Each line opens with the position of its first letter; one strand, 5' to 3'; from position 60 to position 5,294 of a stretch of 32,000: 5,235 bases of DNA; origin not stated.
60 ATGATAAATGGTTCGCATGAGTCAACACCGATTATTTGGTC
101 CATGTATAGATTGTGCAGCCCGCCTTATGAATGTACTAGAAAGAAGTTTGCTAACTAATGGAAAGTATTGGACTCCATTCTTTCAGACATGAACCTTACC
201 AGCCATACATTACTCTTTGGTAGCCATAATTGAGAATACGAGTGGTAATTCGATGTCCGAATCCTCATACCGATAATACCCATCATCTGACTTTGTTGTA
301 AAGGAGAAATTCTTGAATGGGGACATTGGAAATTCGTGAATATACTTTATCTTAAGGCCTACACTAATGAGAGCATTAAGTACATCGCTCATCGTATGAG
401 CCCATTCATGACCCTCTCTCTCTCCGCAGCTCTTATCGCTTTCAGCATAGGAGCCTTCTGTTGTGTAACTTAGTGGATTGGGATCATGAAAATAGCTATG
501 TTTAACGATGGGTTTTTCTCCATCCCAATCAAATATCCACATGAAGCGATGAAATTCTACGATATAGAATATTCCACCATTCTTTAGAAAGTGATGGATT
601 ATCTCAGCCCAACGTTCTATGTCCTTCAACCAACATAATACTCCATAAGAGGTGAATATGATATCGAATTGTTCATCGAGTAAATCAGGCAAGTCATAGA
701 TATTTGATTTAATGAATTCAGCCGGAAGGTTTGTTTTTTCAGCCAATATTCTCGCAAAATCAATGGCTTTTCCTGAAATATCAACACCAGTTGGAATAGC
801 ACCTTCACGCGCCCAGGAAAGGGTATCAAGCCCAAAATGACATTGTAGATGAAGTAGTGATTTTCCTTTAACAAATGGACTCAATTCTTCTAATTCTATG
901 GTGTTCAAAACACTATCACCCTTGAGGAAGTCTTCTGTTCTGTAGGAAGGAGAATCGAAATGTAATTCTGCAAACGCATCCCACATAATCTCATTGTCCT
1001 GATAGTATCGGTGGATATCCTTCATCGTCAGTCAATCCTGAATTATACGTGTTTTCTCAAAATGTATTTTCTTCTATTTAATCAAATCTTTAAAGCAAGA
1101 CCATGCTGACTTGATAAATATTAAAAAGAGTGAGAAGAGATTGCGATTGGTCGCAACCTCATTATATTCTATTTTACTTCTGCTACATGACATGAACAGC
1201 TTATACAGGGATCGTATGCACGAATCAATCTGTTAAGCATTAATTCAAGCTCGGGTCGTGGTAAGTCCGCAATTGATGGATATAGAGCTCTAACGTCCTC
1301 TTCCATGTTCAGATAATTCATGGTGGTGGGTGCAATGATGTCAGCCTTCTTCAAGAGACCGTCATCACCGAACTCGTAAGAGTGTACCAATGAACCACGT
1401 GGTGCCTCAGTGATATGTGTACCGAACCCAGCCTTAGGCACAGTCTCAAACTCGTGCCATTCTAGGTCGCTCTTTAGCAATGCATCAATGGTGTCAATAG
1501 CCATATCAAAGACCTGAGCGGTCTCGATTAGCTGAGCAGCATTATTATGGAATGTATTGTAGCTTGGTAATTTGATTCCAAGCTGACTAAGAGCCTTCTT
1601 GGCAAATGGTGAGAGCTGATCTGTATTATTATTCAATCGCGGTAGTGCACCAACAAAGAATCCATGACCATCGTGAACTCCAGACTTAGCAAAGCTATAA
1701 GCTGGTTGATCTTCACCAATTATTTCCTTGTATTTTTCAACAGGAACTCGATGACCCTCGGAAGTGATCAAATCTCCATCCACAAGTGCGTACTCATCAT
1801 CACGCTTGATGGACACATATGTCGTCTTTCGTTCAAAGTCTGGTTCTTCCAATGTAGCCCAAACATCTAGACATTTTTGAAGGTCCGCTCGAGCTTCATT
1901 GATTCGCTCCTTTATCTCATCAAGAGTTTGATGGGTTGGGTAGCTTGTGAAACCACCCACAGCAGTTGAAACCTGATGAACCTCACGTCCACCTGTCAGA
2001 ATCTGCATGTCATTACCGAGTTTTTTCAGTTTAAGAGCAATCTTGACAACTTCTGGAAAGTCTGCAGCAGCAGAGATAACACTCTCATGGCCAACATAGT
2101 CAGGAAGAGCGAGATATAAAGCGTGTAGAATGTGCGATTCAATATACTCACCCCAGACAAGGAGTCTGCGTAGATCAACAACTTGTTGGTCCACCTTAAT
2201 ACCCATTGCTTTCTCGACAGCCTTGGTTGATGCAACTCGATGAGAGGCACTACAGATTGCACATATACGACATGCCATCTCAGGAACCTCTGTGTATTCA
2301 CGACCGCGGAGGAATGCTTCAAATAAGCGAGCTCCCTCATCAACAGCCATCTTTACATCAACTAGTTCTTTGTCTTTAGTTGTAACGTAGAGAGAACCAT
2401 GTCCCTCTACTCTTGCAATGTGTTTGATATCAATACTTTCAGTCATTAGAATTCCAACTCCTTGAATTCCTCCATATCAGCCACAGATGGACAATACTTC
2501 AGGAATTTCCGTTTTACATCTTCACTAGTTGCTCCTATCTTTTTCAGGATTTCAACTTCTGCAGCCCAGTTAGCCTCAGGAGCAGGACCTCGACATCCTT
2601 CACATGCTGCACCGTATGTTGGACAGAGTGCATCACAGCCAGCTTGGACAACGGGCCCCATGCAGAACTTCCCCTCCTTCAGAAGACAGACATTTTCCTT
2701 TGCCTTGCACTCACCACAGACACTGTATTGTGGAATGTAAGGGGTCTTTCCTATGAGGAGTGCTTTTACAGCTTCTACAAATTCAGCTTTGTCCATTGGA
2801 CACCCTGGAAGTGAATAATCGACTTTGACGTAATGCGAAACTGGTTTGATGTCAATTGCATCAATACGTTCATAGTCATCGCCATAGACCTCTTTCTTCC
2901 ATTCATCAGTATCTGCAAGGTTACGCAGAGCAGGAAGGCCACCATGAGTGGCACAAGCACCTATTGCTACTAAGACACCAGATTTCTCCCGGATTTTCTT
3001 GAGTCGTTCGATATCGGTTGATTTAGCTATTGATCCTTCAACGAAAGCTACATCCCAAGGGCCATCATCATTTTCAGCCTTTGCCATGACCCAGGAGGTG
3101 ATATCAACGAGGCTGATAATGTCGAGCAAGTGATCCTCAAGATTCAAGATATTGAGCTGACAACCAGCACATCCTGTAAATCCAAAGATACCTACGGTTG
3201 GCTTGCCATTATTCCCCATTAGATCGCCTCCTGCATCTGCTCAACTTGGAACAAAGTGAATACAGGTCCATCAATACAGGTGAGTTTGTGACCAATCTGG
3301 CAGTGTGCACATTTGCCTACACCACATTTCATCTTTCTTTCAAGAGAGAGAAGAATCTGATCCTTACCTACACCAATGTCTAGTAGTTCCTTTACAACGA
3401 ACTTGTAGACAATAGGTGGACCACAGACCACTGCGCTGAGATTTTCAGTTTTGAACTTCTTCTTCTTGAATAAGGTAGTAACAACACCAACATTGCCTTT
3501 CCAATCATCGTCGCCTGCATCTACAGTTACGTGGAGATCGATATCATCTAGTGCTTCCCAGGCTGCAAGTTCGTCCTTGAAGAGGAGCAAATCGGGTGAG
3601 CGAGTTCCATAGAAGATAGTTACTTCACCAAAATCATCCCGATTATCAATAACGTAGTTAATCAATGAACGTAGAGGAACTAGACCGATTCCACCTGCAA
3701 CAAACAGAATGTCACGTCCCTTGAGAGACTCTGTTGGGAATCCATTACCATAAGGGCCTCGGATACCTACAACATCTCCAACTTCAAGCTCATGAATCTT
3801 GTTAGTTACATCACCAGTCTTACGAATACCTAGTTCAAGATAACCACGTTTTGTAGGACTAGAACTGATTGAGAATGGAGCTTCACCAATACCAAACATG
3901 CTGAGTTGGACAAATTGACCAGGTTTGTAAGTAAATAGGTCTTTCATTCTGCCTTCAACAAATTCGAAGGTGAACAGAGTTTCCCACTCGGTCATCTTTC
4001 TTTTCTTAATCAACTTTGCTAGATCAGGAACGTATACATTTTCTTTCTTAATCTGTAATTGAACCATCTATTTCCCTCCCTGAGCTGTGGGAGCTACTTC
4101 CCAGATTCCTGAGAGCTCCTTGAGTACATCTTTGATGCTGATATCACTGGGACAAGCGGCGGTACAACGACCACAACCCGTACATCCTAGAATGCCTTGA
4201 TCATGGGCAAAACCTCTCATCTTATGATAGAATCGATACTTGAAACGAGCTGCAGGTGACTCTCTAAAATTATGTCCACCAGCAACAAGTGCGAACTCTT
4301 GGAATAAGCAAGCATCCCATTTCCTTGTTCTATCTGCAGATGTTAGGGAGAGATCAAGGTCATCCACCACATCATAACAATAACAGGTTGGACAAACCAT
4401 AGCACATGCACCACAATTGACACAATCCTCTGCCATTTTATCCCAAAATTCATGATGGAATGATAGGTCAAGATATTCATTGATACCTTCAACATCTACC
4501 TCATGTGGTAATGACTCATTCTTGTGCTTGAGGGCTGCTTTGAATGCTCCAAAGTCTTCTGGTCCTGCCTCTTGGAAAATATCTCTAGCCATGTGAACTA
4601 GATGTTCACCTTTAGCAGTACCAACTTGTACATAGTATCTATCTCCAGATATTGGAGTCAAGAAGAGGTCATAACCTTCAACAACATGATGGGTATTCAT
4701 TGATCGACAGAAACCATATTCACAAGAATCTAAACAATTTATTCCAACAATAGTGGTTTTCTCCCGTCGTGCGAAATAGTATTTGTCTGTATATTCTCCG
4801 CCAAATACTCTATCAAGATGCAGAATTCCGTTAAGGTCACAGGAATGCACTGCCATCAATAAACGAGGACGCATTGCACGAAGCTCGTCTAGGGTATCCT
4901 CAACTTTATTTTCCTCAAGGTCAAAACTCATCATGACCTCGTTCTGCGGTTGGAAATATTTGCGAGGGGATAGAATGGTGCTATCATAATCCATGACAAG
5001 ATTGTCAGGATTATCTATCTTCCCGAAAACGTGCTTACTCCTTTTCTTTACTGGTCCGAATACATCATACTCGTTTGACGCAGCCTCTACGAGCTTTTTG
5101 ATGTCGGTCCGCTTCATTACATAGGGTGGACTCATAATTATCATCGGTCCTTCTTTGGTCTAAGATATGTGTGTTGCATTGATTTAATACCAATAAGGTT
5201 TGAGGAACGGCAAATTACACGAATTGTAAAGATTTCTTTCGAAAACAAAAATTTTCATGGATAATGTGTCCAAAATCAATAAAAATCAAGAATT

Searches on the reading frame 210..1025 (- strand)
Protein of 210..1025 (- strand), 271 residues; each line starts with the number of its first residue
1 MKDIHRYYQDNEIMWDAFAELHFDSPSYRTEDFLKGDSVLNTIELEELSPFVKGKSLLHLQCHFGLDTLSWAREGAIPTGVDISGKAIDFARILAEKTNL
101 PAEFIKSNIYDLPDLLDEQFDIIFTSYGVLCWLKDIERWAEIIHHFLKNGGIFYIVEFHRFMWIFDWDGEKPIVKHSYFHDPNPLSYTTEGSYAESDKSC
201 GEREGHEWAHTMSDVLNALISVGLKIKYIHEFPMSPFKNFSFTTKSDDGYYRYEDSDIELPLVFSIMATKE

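Call 89: search_protein_families(library=pfam, proteins=[window:210-1025:-], max_evalue=0.0001)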
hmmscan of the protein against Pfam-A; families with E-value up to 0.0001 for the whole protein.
window:210-1025:- (271 aa): 5 families
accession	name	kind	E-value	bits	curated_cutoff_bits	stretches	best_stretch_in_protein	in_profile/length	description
PF08241.18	Methyltransf_11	-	2.5e-13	50.9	21.2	1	59-155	2-95/95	Methyltransferase domain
PF13649.12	Methyltransf_25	-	3.6e-11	44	27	1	58-151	2-97/97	Methyltransferase domain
PF08242.18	Methyltransf_12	-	4.3e-11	43.8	30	1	58-153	1-98/98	Methyltransferase domain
PF13847.12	Methyltransf_31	-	4.2e-10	39.9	27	1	58-159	8-113/145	Methyltransferase domain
PF01209.24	Ubie_methyltran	-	7e-05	22.7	20.1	0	79-161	76-157/233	ubiE/COQ5 methyltransferase family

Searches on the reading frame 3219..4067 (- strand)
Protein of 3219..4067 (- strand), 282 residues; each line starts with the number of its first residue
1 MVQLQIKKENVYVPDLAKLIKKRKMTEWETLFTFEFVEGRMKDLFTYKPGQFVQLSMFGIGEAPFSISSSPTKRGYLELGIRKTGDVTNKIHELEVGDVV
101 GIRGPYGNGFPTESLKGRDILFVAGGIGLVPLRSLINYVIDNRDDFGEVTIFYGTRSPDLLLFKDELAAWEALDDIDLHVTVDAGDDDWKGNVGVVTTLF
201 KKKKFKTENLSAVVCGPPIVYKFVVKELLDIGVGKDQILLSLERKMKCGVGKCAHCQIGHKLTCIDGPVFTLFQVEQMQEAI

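Call 89: search_protein_families(library=pfam, proteins=[window:3219-4067:-], max_evalue=0.0001)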
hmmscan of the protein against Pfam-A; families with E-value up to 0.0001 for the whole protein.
window:3219-4067:- (282 aa): 4 families
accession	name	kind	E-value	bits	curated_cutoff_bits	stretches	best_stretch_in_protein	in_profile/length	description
PF00175.26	NAD_binding_1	-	1.2e-15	58.5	22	1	122-225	1-108/109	Oxidoreductase NAD-binding domain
PF10418.14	DHODB_Fe-S_bind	-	1.1e-09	38.3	23.9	1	243-275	1-40/41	Iron-sulfur cluster binding domain of dihydroorotate dehydrogenase B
PF00970.30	FAD_binding_6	-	2.5e-08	34.6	21.1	1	20-108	5-96/99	Oxidoreductase FAD-binding domain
PF08022.18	FAD_binding_8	-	7.5e-05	23.2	22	0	40-93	23-80/109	FAD-binding domain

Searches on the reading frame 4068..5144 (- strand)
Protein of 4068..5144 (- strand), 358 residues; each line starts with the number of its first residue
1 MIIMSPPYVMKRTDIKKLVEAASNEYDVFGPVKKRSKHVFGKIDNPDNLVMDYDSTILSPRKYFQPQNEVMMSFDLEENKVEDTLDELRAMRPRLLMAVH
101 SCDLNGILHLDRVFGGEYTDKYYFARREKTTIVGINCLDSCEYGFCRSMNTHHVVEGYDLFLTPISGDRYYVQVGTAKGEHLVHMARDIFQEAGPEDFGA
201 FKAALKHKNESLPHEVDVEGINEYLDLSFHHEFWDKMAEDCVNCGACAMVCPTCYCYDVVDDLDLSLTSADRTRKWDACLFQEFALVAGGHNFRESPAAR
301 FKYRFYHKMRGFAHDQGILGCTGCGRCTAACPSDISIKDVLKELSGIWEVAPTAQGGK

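Call 89: search_protein_families(library=pfam, proteins=[window:4068-5144:-], max_evalue=0.0001)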
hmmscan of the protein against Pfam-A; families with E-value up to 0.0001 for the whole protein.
window:4068-5144:- (358 aa): 9 families
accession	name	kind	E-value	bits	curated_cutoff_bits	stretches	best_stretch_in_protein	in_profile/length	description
PF17179.9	Fer4_22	-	2.9e-31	108.6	27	1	241-335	2-95/95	4Fe-4S dicluster domain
PF12838.12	Fer4_7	-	9e-10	39.3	27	0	234-253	31-50/52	4Fe-4S dicluster domain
PF13534.11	Fer4_17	-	1.2e-09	39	22.2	0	296-336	24-61/61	4Fe-4S dicluster domain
PF13187.11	Fer4_9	-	1.1e-08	35.4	27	0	321-335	2-16/52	4Fe-4S dicluster domain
PF13183.11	Fer4_8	-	1.7e-08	35.3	27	1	238-335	2-68/68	4Fe-4S dicluster domain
PF00037.32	Fer4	-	7.5e-07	29.2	21.1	0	238-253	5-20/24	4Fe-4S binding domain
PF13237.11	Fer4_10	-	2.3e-06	27.9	25.5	0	321-333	9-21/53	4Fe-4S dicluster domain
PF12797.12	Fer4_2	-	1.7e-05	24.9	24.5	0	238-253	7-22/22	4Fe-4S binding domain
PF13484.11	Fer4_16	-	8.4e-05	23.7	30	0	241-253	2-14/66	4Fe-4S double cluster binding domain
